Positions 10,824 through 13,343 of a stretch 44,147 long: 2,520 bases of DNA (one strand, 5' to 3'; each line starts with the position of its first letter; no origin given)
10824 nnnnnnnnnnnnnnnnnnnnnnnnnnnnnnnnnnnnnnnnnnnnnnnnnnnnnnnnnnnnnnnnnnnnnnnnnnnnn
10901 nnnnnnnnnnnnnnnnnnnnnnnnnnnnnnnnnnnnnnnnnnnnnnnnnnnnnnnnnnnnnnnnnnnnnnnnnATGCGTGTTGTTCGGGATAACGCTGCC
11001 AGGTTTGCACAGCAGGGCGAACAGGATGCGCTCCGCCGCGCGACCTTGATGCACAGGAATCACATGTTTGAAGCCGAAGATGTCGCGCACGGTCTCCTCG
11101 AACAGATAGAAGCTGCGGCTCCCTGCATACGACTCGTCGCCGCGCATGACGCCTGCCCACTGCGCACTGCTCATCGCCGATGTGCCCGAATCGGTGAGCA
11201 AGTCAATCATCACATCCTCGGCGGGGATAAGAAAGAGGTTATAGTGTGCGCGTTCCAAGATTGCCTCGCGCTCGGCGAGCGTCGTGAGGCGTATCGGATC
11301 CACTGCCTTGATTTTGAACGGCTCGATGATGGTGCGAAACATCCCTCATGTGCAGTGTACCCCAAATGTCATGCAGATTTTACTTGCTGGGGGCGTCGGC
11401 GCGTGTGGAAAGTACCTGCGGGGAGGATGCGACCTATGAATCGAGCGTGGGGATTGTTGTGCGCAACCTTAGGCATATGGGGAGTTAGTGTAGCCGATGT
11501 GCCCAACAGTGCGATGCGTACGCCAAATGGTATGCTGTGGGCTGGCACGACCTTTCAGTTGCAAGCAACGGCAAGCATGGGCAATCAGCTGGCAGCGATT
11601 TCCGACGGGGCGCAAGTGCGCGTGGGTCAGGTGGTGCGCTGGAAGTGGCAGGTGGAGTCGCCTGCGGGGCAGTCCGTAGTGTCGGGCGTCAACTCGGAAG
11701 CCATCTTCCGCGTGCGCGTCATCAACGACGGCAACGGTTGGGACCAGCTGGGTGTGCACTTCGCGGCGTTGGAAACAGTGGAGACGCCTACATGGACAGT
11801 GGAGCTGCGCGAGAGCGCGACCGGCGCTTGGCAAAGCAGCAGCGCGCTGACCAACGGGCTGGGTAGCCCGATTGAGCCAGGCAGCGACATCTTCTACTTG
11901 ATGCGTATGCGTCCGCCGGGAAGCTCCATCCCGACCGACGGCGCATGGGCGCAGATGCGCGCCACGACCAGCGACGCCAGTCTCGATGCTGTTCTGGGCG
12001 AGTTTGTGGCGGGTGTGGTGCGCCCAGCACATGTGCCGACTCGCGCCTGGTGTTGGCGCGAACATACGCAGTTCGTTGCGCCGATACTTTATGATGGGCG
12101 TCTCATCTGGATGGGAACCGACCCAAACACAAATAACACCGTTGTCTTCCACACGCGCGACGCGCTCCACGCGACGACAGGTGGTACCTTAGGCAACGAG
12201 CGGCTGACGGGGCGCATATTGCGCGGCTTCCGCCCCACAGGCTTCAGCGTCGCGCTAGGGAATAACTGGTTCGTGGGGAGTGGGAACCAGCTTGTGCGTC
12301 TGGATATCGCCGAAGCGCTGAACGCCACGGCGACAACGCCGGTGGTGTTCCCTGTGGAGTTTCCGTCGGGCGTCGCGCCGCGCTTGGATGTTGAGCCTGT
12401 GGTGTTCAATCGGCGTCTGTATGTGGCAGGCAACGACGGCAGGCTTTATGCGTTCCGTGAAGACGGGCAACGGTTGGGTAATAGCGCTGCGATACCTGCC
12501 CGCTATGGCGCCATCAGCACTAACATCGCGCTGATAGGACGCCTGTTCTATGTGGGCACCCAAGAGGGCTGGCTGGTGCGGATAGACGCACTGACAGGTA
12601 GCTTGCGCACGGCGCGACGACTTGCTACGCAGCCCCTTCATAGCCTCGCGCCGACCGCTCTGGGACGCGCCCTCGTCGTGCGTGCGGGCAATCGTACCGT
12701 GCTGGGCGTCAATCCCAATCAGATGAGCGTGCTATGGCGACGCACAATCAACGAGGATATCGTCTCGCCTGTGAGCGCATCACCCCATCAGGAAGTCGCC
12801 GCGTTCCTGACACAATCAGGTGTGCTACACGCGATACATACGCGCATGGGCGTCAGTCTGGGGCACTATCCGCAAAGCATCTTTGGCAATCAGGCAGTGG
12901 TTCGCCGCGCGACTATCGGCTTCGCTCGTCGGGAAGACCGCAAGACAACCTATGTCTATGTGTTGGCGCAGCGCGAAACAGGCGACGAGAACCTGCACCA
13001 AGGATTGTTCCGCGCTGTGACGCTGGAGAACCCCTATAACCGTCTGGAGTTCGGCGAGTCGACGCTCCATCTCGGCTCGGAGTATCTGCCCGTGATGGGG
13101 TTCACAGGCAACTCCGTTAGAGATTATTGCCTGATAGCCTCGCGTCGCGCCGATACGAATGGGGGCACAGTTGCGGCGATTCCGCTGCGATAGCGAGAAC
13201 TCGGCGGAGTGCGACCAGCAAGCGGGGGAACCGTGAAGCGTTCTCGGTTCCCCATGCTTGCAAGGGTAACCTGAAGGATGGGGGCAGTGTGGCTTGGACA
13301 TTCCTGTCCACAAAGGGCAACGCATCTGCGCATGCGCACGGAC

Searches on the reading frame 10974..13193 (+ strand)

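Call 61: search_protein_families(library=pfam, proteins=[window:10974-13193:+], max_evalue=0.00001)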
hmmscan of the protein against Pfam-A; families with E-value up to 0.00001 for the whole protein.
window:10974-13193:+ (739 aa): 2 families
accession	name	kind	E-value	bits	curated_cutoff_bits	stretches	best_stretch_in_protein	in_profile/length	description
PF13360.13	PQQ_2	-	2.3e-13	50.8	27.6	1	488-665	2-176/233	Outer membrane protein assembly factor BamB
PF13570.13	Beta-prop_ACSF4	-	1.9e-06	28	133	0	480-625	104-245/329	Beta-alanine-activating enzyme, beta-propeller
